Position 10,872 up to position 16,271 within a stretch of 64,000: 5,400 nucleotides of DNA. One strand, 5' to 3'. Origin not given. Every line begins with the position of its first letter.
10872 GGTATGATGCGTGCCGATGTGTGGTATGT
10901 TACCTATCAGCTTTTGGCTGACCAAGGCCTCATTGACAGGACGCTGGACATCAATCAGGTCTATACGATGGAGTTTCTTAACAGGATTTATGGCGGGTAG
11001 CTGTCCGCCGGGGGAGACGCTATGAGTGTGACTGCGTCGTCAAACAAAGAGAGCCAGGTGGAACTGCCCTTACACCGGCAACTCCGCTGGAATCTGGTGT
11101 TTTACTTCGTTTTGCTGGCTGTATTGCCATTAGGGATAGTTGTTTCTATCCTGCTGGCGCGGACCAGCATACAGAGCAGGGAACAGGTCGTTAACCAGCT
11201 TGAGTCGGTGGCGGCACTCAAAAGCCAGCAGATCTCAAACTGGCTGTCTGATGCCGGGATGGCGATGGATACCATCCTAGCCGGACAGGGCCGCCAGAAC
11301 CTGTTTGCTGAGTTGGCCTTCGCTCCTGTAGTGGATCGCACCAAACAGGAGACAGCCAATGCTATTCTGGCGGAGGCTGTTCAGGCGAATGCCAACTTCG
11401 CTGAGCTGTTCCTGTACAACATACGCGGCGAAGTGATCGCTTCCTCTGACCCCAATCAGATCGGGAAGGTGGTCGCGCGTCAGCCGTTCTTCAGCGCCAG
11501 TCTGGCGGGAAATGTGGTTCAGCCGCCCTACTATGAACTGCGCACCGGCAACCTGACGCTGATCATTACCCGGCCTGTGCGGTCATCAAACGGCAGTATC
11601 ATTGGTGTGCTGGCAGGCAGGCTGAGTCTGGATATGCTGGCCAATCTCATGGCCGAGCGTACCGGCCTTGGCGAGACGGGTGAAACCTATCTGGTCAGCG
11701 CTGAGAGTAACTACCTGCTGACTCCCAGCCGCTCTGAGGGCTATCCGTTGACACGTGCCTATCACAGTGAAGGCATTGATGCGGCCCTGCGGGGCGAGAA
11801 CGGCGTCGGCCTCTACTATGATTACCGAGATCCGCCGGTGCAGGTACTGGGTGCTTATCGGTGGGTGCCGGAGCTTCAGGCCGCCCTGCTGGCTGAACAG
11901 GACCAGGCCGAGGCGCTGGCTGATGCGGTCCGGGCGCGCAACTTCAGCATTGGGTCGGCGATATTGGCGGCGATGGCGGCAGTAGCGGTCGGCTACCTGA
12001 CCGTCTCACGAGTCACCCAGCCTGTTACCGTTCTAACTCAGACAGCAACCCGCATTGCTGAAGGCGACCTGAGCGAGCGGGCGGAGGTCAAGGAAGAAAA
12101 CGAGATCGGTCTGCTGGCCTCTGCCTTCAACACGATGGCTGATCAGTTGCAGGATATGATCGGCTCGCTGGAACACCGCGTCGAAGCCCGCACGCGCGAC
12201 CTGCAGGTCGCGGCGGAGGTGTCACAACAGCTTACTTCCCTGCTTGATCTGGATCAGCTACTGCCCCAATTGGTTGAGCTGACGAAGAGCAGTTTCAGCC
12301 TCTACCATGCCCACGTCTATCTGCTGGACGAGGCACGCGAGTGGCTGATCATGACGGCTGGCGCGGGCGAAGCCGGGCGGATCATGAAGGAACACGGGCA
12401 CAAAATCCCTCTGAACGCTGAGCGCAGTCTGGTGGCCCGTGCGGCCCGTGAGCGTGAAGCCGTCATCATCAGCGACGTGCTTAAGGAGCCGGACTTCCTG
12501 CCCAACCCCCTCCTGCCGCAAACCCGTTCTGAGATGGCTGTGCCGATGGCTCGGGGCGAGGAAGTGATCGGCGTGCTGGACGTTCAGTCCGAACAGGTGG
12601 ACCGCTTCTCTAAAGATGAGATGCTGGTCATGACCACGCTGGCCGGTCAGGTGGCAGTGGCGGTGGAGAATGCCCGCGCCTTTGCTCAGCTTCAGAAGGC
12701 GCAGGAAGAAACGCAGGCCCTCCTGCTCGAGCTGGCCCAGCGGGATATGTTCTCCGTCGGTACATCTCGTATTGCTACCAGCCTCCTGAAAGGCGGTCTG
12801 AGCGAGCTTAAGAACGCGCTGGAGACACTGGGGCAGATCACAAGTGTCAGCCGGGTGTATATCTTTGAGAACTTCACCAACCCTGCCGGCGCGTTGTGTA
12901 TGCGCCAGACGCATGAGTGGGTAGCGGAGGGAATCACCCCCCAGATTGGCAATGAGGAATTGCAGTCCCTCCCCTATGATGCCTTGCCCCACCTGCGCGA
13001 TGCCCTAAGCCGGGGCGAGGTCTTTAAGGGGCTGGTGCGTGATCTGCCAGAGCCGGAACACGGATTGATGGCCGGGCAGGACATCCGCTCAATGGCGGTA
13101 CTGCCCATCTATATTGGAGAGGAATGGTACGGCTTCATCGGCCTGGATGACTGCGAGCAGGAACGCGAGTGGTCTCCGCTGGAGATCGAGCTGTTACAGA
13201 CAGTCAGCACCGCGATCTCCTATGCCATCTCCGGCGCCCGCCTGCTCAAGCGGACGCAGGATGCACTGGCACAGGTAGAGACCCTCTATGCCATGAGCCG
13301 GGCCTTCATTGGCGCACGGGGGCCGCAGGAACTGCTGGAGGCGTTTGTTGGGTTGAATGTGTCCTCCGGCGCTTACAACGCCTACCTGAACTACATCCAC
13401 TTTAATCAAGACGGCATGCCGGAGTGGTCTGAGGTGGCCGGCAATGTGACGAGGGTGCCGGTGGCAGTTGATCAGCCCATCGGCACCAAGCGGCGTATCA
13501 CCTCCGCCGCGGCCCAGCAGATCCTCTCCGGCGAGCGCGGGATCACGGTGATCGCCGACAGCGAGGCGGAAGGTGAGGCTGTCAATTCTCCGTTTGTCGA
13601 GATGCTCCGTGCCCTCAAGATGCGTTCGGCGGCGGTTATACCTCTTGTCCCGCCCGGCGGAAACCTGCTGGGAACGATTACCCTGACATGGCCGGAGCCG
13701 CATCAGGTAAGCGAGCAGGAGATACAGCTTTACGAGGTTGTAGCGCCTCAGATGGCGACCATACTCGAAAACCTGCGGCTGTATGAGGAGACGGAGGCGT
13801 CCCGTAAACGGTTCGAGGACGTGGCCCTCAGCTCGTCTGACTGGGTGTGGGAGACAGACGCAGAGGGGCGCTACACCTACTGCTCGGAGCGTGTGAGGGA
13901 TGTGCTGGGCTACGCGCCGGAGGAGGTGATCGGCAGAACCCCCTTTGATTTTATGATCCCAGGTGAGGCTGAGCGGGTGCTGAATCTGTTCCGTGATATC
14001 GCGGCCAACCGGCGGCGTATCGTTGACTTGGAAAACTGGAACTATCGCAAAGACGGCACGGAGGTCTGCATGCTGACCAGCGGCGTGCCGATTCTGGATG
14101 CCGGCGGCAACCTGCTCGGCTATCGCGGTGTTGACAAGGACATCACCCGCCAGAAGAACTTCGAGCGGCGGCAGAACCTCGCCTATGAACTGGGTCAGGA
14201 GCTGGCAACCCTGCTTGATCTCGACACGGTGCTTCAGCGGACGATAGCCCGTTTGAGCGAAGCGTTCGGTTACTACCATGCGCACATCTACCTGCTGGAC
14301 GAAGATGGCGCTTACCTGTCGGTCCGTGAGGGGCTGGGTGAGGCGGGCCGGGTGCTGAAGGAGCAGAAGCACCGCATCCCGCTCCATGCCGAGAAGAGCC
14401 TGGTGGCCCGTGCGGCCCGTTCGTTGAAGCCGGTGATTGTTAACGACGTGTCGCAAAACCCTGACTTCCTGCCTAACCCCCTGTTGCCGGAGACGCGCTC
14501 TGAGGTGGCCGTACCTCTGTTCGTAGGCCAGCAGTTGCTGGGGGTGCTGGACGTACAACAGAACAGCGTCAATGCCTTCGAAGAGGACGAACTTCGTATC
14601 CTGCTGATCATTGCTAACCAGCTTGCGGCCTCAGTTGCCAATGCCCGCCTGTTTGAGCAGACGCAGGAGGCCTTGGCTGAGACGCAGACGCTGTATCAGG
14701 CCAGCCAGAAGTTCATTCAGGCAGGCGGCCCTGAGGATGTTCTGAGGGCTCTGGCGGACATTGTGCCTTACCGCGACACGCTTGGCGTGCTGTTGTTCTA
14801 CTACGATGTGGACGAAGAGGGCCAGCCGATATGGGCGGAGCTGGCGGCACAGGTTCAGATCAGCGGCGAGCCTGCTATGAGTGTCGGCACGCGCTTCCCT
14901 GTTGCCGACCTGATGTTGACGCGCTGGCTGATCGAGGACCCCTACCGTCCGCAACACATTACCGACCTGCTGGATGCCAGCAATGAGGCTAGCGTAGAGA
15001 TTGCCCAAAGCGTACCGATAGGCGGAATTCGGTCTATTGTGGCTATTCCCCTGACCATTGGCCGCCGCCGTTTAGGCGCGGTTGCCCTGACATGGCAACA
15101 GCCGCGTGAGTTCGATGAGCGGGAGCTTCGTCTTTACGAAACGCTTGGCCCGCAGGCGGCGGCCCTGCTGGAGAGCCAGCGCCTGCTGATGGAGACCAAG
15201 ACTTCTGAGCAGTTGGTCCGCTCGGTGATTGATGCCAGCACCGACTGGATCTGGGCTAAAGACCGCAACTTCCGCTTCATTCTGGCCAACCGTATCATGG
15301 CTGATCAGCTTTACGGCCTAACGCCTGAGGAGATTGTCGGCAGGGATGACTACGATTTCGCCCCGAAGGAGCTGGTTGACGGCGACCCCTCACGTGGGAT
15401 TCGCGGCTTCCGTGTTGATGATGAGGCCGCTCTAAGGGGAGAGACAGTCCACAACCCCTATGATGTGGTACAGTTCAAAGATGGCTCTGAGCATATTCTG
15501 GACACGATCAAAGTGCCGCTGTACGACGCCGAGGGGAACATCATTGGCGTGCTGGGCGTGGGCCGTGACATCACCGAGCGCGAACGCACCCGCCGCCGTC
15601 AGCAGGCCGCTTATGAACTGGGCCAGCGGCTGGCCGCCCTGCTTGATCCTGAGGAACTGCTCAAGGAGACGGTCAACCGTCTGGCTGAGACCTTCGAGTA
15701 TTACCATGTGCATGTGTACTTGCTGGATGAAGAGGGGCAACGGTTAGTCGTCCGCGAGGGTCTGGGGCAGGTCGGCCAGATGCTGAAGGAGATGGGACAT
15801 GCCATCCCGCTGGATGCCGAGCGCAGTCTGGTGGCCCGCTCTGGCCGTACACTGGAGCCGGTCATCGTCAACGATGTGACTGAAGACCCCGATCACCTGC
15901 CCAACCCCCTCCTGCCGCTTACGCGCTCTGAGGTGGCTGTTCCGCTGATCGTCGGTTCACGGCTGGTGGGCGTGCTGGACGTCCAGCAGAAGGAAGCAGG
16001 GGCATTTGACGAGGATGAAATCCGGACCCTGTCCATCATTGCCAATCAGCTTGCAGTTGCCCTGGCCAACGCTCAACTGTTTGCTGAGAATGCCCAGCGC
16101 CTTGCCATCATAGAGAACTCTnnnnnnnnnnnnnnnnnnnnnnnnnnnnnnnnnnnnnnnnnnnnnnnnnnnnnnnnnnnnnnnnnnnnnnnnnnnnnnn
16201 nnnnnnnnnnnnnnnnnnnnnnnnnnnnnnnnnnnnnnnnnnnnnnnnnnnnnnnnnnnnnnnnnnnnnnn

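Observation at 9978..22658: Co-directional seven-gene signalling cluster: orphan SBP, giant kinase, PLP enzyme-REC-REC, three stand-alone receivers, GNAT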

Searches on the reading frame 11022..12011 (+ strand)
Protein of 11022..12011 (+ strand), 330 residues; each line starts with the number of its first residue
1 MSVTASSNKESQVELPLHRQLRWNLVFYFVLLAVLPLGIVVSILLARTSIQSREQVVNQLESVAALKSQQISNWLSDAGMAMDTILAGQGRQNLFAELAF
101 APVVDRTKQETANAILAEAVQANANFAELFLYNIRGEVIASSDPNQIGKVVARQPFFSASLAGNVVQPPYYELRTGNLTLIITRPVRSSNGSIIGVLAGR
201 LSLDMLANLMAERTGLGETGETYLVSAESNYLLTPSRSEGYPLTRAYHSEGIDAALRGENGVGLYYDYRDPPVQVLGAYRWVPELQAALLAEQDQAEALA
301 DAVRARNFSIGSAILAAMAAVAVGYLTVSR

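Call 46: search_protein_families(library=pfam, proteins=[window:11022-12011:+], max_evalue=0.001)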
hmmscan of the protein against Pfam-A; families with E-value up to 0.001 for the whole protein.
window:11022-12011:+ (330 aa): 4 families
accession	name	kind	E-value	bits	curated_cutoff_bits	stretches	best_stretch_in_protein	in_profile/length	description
PF02743.24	dCache_1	-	2.8e-22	79.9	45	1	53-286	4-234/240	Cache domain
PF17203.10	sCache_3_2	-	3.1e-06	27.8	28.4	1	93-197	16-122/140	Single cache domain 3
PF23846.1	Cache_WalK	-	0.00016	22.5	27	1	115-197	5-88/92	WalK sensor protein kinase Chache domain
PF17201.10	Cache_3-Cache_2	-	0.00017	21.4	27.7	1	184-304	165-295/299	Cache 3/Cache 2 fusion domain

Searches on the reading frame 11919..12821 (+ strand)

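Call 46: search_protein_families(library=pfam, proteins=[window:11919-12821:+], max_evalue=0.001)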
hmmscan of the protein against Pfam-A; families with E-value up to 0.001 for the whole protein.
window:11919-12821:+ (301 aa): 4 families
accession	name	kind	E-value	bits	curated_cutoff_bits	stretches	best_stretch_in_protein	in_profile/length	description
PF13185.12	GAF_2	-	2.6e-18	67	28.6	1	110-250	3-136/136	GAF domain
PF00672.30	HAMP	-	5.5e-16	59.1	25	1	29-79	3-53/53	HAMP domain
PF01590.32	GAF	-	1.7e-13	51.7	22.4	1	110-249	1-133/133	GAF domain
PF13492.12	GAF_3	-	4.1e-12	47.1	27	1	110-251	1-129/129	GAF domain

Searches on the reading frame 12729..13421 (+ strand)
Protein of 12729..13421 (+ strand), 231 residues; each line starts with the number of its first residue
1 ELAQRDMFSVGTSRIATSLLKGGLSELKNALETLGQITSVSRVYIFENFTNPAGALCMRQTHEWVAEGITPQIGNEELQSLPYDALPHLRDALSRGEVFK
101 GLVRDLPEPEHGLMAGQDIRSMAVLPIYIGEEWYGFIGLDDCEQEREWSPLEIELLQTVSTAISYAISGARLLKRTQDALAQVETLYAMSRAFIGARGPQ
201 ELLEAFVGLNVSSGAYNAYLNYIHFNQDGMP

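Call 46: search_protein_families(library=pfam, proteins=[window:12729-13421:+], max_evalue=0.001)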
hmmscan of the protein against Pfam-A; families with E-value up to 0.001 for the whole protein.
window:12729-13421:+ (231 aa): 2 families
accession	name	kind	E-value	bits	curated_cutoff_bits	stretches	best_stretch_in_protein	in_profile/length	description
PF01590.32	GAF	-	9.9e-10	39.5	22.4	1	27-167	6-133/133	GAF domain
PF13185.12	GAF_2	-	1.6e-05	25.6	28.6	1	59-167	35-135/136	GAF domain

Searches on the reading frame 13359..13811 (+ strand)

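Call 46: search_protein_families(library=pfam, proteins=[window:13359-13811:+], max_evalue=0.001)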
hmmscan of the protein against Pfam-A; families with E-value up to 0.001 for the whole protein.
window:13359-13811:+ (151 aa): 2 families
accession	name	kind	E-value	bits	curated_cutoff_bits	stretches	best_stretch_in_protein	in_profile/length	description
PF13185.12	GAF_2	-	6.8e-07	30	28.6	1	62-137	66-136/136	GAF domain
PF01590.32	GAF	-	8.3e-07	30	22.4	1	61-135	63-132/133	GAF domain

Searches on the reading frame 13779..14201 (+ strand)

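Call 46: search_protein_families(library=pfam, proteins=[window:13779-14201:+], max_evalue=0.001)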
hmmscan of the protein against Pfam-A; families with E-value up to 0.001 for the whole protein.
window:13779-14201:+ (141 aa): 5 families
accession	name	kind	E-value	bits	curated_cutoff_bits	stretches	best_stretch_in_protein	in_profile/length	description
PF13426.13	PAS_9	-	2.1e-16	60.5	27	1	21-123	2-102/103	PAS domain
PF08448.16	PAS_4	-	1.6e-14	54.5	23.1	1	18-126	3-109/110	PAS fold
PF00989.32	PAS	-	1.4e-12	48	22.6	1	18-121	9-112/113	PAS fold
PF08447.18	PAS_3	-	2.9e-12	47.1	25.6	1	33-118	2-88/89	PAS fold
PF13188.13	PAS_8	-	2.7e-05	24.4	21.8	1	11-59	2-50/65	PAS domain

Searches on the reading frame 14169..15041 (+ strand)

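Call 46: search_protein_families(library=pfam, proteins=[window:14169-15041:+], max_evalue=0.001)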
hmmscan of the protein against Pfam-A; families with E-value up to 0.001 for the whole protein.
window:14169-15041:+ (291 aa): 3 families
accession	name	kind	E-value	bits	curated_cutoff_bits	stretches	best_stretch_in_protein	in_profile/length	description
PF13185.12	GAF_2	-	1e-22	81.2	28.6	1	17-154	3-133/136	GAF domain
PF01590.32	GAF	-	4.7e-18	66.4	22.4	1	17-155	1-132/133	GAF domain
PF13492.12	GAF_3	-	2.1e-12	48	27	1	17-158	1-129/129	GAF domain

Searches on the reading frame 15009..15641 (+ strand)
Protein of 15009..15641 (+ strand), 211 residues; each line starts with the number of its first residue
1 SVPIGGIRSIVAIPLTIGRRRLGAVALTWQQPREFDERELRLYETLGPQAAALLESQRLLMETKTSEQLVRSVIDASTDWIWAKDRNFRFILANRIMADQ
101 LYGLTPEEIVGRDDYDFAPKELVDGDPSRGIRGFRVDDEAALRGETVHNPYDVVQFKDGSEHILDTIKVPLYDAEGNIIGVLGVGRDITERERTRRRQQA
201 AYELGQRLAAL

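Call 46: search_protein_families(library=pfam, proteins=[window:15009-15641:+], max_evalue=0.001)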
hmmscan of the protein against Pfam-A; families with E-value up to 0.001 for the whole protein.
window:15009-15641:+ (211 aa): 6 families
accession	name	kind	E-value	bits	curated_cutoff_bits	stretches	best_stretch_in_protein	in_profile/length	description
PF08448.16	PAS_4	-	1.4e-21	77.3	23.1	1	75-193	2-110/110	PAS fold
PF13185.12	GAF_2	-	2.3e-11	44.5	28.6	1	6-55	87-136/136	GAF domain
PF00989.32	PAS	-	2.1e-08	34.6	22.6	1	70-188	3-113/113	PAS fold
PF01590.32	GAF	-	5.3e-08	33.9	22.4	1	6-52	86-131/133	GAF domain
PF13492.12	GAF_3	-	5.6e-08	33.7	27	1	8-55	81-128/129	GAF domain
PF13426.13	PAS_9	-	1.7e-06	28.7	27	1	80-190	3-103/103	PAS domain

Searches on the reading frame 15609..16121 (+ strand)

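Call 46: search_protein_families(library=pfam, proteins=[window:15609-16121:+], max_evalue=0.001)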
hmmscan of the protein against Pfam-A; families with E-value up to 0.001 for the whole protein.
window:15609-16121:+ (171 aa): 3 families
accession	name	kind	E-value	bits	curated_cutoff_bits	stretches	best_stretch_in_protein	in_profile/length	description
PF13185.12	GAF_2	-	3.5e-21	76.3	28.6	1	13-152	3-135/136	GAF domain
PF01590.32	GAF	-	1.1e-17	65.2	22.4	1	13-152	1-133/133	GAF domain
PF13492.12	GAF_3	-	4.7e-15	56.6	27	1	13-154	1-129/129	GAF domain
